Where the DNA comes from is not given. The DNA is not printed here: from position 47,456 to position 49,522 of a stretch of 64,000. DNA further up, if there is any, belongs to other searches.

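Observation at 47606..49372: Mini-intein inserted exactly at the adenylation motif I of an ATP-dependent DNA ligase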

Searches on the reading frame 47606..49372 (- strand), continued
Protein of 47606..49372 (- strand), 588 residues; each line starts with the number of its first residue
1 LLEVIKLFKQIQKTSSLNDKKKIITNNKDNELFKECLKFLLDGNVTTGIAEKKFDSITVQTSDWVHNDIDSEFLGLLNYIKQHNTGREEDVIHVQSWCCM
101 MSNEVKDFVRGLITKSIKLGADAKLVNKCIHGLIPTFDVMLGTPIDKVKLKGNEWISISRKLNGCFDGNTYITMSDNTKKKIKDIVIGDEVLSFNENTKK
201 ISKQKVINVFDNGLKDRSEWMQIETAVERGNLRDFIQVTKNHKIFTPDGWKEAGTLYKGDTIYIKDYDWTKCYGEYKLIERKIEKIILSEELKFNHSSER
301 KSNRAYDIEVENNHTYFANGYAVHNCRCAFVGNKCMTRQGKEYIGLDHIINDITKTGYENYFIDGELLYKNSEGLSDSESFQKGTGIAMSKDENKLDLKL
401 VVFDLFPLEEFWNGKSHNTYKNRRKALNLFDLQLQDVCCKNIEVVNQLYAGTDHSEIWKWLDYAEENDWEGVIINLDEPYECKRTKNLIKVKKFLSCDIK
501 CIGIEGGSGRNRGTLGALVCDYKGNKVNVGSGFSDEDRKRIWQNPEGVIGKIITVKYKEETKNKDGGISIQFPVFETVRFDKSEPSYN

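Call 15: find_encoding_contigs(protein=P0003, flank=10000, max_places=3)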
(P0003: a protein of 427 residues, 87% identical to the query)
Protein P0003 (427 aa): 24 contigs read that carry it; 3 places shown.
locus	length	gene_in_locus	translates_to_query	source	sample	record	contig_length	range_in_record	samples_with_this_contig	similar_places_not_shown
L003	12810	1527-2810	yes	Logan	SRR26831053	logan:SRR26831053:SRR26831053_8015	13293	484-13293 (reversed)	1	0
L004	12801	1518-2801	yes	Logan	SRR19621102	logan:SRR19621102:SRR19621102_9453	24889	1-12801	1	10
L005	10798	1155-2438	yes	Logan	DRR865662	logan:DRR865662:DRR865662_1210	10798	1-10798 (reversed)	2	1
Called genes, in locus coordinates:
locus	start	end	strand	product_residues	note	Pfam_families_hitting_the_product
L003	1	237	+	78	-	?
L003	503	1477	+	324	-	PF01385:OrfB_IS605, PF07282:Cas12f1-like_TNB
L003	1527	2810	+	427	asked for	PF01068:DNA_ligase_A_M, PF14743:DNA_ligase_OB_2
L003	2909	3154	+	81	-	-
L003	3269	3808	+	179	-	PF13392:HNH_3 (weak)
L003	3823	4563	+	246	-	-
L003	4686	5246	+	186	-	PF00625:Guanylate_kin, PF13238:AAA_18 (weak)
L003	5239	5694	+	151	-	PF05014:Nuc_deoxyrib_tr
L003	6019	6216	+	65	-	-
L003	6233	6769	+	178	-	PF13521:AAA_28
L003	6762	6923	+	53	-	-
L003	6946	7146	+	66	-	PF00462:Glutaredoxin (faint)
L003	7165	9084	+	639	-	PF13597:NRDD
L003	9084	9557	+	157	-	-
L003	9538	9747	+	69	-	PF02943:FeThRed_B (weak)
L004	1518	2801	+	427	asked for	PF01068:DNA_ligase_A_M, PF14743:DNA_ligase_OB_2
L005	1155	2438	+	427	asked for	PF01068:DNA_ligase_A_M, PF14743:DNA_ligase_OB_2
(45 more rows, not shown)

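Call 31: find_encoding_contigs(protein=P0001, flank=2000, max_places=8)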
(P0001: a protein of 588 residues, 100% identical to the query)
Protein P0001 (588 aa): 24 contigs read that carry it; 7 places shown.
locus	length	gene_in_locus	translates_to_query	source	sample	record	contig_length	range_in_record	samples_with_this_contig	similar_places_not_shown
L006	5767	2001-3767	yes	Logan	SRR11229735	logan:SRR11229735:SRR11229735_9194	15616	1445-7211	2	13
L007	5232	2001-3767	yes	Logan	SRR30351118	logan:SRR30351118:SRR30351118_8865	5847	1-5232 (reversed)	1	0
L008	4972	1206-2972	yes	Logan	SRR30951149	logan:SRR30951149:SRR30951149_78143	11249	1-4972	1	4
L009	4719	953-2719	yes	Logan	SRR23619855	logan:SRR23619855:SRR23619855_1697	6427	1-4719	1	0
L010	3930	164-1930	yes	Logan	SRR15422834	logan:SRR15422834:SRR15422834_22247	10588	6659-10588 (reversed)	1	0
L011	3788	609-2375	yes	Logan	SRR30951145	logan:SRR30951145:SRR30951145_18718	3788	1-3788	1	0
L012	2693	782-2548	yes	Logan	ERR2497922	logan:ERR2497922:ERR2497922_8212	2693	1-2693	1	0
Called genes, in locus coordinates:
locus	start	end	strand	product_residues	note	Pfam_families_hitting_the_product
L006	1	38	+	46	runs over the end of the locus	-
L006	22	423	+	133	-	-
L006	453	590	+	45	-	-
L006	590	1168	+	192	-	PF16473:Rv2179c-like (weak)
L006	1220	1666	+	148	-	-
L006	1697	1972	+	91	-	-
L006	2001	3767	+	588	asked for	PF01079:Hint, PF07591:PT-HINT (weak), PF14890:Intein_splicing, PF01068:DNA_ligase_A_M, PF14743:DNA_ligase_OB_2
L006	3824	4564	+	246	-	PF13847:Methyltransf_31 (faint), PF01555:N6_N4_Mtase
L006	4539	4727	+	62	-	-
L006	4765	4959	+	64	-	-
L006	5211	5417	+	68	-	PF06725:3D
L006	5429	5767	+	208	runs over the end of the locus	-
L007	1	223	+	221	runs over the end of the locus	-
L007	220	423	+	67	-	-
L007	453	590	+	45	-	-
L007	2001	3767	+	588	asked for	PF01079:Hint, PF07591:PT-HINT (weak), PF14890:Intein_splicing, PF01068:DNA_ligase_A_M, PF14743:DNA_ligase_OB_2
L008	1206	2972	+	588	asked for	PF01079:Hint, PF07591:PT-HINT (weak), PF14890:Intein_splicing, PF01068:DNA_ligase_A_M, PF14743:DNA_ligase_OB_2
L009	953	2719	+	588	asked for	PF01079:Hint, PF07591:PT-HINT (weak), PF14890:Intein_splicing, PF01068:DNA_ligase_A_M, PF14743:DNA_ligase_OB_2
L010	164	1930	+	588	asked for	PF01079:Hint, PF07591:PT-HINT (weak), PF14890:Intein_splicing, PF01068:DNA_ligase_A_M, PF14743:DNA_ligase_OB_2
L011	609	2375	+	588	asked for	PF01079:Hint, PF07591:PT-HINT (weak), PF14890:Intein_splicing, PF01068:DNA_ligase_A_M, PF14743:DNA_ligase_OB_2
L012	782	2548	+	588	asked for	PF01079:Hint, PF07591:PT-HINT (weak), PF14890:Intein_splicing, PF01068:DNA_ligase_A_M, PF14743:DNA_ligase_OB_2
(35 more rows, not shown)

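Call 32: find_related_loci(query=window:47606-49372:-, collection=genome_contigs, flank=3000)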
Query window:47606-49372:- (588 aa) in genome_contigs; peptide patterns used: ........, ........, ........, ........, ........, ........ (x = any residue, [..] = any of these).
62 stretches matched a pattern; 9 encode a relative of the query (tblastn E <= 1e-3); 9 distinct loci.
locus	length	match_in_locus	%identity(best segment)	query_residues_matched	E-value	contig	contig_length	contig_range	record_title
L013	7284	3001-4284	75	1-588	2e-131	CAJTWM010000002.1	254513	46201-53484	MAG TPA_asm: uncultured Lachnospiraceae bacterium isolate MGBC114950 genome assembly, contig: MGBC114950.2, whole genome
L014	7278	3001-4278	73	3-588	1e-128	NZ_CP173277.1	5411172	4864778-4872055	Lacrimispora sp. HJ-01 chromosome, complete genome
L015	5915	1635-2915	74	3-588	3e-128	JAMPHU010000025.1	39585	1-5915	MAG: Candidatus Gastranaerophilales bacterium isolate NALB_7961_9 Scaffold_#25__SCF_025___39585_bp, whole genome shotgun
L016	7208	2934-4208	72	1-588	8e-126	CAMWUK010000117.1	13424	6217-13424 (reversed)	MAG TPA_asm: uncultured Clostridiaceae bacterium isolate SRR14411333_bin.4_metawrap_v1.3_MAG genome assembly, contig: NO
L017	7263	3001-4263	68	3-588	3e-119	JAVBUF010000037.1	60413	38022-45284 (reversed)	MAG: Lachnospiraceae bacterium isolate EPI_MAG_00271 c_000006008684, whole genome shotgun sequence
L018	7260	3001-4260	60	3-581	2e-100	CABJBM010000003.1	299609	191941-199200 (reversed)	Lachnospiraceae bacterium isolate MGYG-HGUT-00152 genome assembly, contig: ERS138181.8080_1_83.3, whole genome shotgun s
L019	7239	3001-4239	27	155-336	1e-6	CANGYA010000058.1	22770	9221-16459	MAG: Cytophagales bacterium isolate RE-15aug16-245 genome assembly, contig: RE-15aug16-C2623, whole genome shotgun seque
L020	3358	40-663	23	164-335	3e-6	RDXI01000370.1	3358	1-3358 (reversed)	MAG: Bacteroidetes bacterium isolate PH2015_13D_43_10 PH2015_13D_scaffold_1945, whole genome shotgun sequence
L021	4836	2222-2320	42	304-336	1e-4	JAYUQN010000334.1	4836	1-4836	MAG: Saprospiraceae bacterium isolate GL114_DN_metabinner_24 GL114_DN_metabinner_24_333, whole genome shotgun sequence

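Call 46: predict_structure(alignment_id=A2)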
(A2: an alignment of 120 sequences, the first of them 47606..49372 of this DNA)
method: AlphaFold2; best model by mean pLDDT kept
length: 588 residues; sequences in the alignment: 120
mean_pLDDT: 74.9   pTM: 0.49
mean pLDDT of the five models: 74.9, 74.8, 73.7, 67.7, 62.1
residues with pLDDT >= 90: 155; 70-90: 233; 50-70: 124; < 50: 76
segments of 3 or more residues with pLDDT < 50: 136-149, 163-168, 208-216, 266-276, 294-306, 313-315, 317-325, 482-487
pLDDT, mean of each block of 10 residues (from residue 1): 95 92 95 94 75 88 82 91 79 91 94 92 83 56 43 71 47 76 74 60 64 46 67 64 72 85 55 46 80 39 41 47 57 71 86 91 86 65 63 87 83 70 89 89 88 74 68 69 47 80 88 90 91 85 93 87 71 86 88
secondary structure, 60 per line:
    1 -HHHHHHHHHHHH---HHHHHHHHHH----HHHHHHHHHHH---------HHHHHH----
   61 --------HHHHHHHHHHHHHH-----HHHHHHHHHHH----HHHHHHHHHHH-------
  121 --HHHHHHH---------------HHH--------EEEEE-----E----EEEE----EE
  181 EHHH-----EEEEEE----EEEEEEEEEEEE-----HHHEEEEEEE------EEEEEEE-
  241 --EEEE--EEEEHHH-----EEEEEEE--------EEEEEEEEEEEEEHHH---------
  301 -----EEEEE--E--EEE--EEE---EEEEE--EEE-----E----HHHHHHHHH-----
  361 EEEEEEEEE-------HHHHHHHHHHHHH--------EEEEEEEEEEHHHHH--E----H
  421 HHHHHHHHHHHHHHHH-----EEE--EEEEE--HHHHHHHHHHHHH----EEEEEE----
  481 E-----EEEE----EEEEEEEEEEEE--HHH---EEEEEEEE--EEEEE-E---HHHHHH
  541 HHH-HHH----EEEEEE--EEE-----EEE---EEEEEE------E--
elements in order: H2-13 H17-26 H31-41 H51-56 H69-82 H88-98 H103-113 H123-129 E156-160 E171-174 E179-181 E190-195 E200-211 E220-226 E233-239 E243-246 E249-252 E261-267 E276-288 E306-310 E316-318 E321-323 E327-331 E334-336 H347-355 E361-369 H377-389 E398-407 H408-412 H420-436 E442-444 E447-451 H454-466 E471-476 E487-490 E495-506 E515-522 E525-529 H535-543 E552-557 E560-562 E568-570 E574-579

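Call 50: fold_search(model_id=the predicted structure, library=pdb)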
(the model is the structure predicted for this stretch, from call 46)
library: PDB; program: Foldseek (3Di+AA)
matches with E <= 10: 575; with E <= 0.001: 102
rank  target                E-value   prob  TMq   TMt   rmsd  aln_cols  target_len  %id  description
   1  6ras_I                3.2e-22  1.00  0.33  0.42  12.0       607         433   20  Pmar-Lig_Pre. (released 2019-07-10)
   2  6rar_I                3.9e-22  1.00  0.32  0.41  11.9       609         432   18  Pmar-Lig_PreS3-Mn (released 2019-07-10)
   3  6dt1_A                3.2e-21  1.00  0.32  0.38  12.5       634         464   17  Crystal structure of the ligase from bacteriophage T4 complexed with DNA intermediate (released 2018-09-19)
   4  6dt1_E                1.4e-20  1.00  0.32  0.38  12.5       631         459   16  Crystal structure of the ligase from bacteriophage T4 complexed with DNA intermediate (released 2018-09-19)
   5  9fzx_A                1.2e-15  1.00  0.28  0.39  14.2       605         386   14  Rhizobium phage ligase (released 2025-06-11)
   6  4d05_B                1.3e-14  1.00  0.25  0.50   9.1       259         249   23  Structure and activity of a minimal-type ATP-dependent DNA ligase from a psychrotolerant bacterium (released 2014-11-12)
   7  8u6x_A                2.6e-14  1.00  0.23  0.49  11.7       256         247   23  ATP-dependent DNA ligase Lig E from Neisseria gonorrhoeae (released 2024-01-31)
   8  4d05_A                2.7e-14  1.00  0.24  0.49  11.6       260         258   23  Structure and activity of a minimal-type ATP-dependent DNA ligase from a psychrotolerant bacterium (released 2014-11-12)
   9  6gdr_A                8.9e-13  1.00  0.26  0.48   6.7       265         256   21  DNA binding with a minimal scaffold: Structure-function analysis of Lig E DNA ligases (released 2018-07-25)
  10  6imk_A                9.9e-13  1.00  0.27  0.36  20.4       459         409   15  The crystal structure of AsfvLIG:CG complex (released 2019-02-27)
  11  6imj_B                1.7e-12  1.00  0.27  0.37   7.6       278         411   20  The crystal structure of Se-AsfvLIG:DNA complex (released 2019-02-27)
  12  6imj_A                2.1e-12  1.00  0.28  0.37   7.5       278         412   20  The crystal structure of Se-AsfvLIG:DNA complex (released 2019-02-27)
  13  3rr5                  2.6e-12  1.00  0.27  0.28  18.8       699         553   14  DNA ligase from the archaeon Thermococcus sp. 1519 (released 2012-04-11)
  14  6iml_A                2.7e-12  1.00  0.27  0.36  20.6       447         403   15  The crystal structure of AsfvLIG:CT1 complex (released 2019-02-27)
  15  9n83_F                3.6e-12  1.00  0.28  0.21  13.3       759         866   13  The ligation complex in the NHEJ pathway (released 2025-04-23)
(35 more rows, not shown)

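Call 53: find_encoding_contigs(protein=P0119, flank=4000, max_places=2)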
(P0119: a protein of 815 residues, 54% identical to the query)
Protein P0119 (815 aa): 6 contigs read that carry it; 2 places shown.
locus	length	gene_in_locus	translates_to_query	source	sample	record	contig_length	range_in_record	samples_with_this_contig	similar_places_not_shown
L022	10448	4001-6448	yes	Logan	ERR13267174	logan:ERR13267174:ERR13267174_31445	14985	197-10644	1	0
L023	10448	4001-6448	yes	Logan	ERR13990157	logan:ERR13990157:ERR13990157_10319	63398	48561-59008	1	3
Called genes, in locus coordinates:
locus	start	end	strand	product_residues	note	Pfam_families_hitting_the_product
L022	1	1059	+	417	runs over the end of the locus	?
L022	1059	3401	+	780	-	PF14490:HHH_RecD2, PF01443:Viral_helicase1 (faint), PF02562:PhoH (faint), PF05970:PIF1, PF13245:AAA_19, PF13604:AAA_30, PF18335:SH3_13, PF13538:UvrD_C_2, +1 more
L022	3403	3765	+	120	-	-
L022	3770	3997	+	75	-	-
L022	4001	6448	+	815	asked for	PF01079:Hint (weak), PF07591:PT-HINT (weak), PF14890:Intein_splicing, PF03161:LAGLIDADG_2, PF14743:DNA_ligase_OB_2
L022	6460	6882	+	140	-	PF15891:Nuc_deoxyri_tr2 (weak), PF05014:Nuc_deoxyrib_tr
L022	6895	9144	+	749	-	PF03477:ATP-cone, PF13597:NRDD, PF01228:Gly_radical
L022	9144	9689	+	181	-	PF13353:Fer4_12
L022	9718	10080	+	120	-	-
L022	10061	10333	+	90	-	-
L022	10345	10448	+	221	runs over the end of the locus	-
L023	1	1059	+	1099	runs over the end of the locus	PF02811:PHP, PF07733:DNA_pol3_alpha, PF17657:DNA_pol3_finger, PF14579:HHH_6, PF01336:tRNA_anti-codon (weak)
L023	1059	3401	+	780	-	PF14490:HHH_RecD2, PF01443:Viral_helicase1 (faint), PF02562:PhoH (faint), PF05970:PIF1, PF13245:AAA_19, PF13604:AAA_30, PF18335:SH3_13, PF13538:UvrD_C_2, +1 more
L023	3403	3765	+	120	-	-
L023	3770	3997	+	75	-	-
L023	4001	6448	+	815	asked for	PF01079:Hint (weak), PF07591:PT-HINT (weak), PF14890:Intein_splicing, PF03161:LAGLIDADG_2, PF14743:DNA_ligase_OB_2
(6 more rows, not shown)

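Call 54: find_encoding_contigs(protein=P0006, flank=4000, max_places=2)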
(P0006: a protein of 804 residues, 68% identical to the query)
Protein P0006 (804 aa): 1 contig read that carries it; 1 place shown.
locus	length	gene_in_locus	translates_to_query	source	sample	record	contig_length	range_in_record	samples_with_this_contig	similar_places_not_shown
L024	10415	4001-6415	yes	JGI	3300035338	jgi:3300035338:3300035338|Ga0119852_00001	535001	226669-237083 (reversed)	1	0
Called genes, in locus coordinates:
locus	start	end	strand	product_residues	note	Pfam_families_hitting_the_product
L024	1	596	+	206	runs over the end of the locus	PF01981:PTH2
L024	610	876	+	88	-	-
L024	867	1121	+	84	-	-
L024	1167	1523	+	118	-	-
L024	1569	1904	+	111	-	-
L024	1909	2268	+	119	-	-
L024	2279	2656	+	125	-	-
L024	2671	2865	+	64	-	-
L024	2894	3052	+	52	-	-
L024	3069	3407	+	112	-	-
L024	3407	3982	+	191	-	-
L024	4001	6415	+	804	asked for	PF01079:Hint, PF05203:Hom_end_hint (weak), PF07591:PT-HINT (weak), PF14890:Intein_splicing, PF03161:LAGLIDADG_2, PF01068:DNA_ligase_A_M, PF14743:DNA_ligase_OB_2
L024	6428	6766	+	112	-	PF05014:Nuc_deoxyrib_tr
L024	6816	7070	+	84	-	-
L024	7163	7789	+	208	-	PF07486:Hydrolase_2 (weak)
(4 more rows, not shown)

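Call 56: find_encoding_contigs(protein=P0043, flank=500, max_places=1)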
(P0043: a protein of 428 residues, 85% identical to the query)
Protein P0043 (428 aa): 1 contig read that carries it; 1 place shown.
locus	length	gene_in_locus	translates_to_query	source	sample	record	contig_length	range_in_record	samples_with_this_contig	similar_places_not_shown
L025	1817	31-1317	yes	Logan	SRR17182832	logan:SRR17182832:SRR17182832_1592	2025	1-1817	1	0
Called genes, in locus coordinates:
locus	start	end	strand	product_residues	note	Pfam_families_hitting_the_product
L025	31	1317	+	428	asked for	PF01068:DNA_ligase_A_M, PF14743:DNA_ligase_OB_2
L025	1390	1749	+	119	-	PF06725:3D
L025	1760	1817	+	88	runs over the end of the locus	?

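Call 57: find_encoding_contigs(protein=P0031, flank=500, max_places=1)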
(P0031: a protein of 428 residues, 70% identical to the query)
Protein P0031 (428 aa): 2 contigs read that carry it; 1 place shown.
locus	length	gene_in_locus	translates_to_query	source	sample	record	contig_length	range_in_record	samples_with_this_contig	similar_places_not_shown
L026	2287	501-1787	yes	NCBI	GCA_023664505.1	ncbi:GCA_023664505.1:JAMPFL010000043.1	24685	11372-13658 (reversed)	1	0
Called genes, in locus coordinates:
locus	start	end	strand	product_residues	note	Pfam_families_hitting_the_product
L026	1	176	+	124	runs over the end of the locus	-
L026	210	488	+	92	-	-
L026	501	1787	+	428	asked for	PF01068:DNA_ligase_A_M, PF14743:DNA_ligase_OB_2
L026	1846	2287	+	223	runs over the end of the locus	PF07486:Hydrolase_2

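Call 58: find_encoding_contigs(protein=P0104, flank=500, max_places=1)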
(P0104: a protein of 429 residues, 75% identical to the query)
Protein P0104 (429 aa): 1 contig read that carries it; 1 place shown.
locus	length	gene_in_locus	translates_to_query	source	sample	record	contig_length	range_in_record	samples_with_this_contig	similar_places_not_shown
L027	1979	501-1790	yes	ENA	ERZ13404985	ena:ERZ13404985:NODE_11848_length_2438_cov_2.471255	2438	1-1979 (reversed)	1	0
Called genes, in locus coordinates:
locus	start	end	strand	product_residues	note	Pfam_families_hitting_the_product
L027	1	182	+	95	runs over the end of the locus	-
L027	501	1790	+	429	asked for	PF01068:DNA_ligase_A_M, PF14743:DNA_ligase_OB_2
